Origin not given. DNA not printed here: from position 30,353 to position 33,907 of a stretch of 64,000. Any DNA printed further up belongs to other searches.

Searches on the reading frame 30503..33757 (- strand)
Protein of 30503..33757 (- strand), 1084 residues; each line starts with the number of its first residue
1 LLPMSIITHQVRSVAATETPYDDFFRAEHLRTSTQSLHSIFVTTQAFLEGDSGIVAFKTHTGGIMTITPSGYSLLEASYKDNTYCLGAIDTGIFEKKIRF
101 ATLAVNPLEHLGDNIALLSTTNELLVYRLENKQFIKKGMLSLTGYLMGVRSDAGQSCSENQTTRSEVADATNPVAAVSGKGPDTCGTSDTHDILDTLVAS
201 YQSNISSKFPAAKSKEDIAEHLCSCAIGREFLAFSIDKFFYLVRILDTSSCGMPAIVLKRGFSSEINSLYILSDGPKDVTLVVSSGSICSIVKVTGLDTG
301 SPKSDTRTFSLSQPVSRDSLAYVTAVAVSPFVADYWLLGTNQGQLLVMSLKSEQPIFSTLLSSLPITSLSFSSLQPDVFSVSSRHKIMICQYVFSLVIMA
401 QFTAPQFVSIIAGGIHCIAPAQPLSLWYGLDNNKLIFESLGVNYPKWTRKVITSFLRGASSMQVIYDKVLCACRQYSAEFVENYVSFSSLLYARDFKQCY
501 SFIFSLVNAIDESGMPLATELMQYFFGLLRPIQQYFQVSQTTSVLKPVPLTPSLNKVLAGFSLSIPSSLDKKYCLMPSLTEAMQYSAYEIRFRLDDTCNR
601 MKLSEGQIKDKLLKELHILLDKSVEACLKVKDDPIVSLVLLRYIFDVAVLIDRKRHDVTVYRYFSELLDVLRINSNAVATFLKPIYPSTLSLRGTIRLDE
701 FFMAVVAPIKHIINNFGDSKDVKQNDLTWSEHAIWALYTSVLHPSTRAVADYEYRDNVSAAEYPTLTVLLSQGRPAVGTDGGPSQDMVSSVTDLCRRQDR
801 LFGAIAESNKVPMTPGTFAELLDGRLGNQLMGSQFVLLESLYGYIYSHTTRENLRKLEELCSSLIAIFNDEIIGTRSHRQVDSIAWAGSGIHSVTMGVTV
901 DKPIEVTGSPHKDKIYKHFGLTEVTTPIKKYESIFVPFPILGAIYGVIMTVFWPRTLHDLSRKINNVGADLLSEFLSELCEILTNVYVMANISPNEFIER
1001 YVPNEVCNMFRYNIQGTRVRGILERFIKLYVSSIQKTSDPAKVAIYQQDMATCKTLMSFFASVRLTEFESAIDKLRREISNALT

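Call 4: search_protein_families(library=pfam, proteins=[window:30503-33757:-], max_evalue=1)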
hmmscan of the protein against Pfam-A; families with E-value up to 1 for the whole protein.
window:30503-33757:- (1084 aa): 2 families
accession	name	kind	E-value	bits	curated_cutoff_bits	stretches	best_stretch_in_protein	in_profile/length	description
PF25171.1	Beta-prop_WDR36-Utp21_1st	-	0.0046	16.9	80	1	322-384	152-213/266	WDR36/Utp21 first beta-propeller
PF23748.1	Beta-prop_LRRK2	-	0.16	11.4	26.9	1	269-373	17-114/359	LRRK2 beta propeller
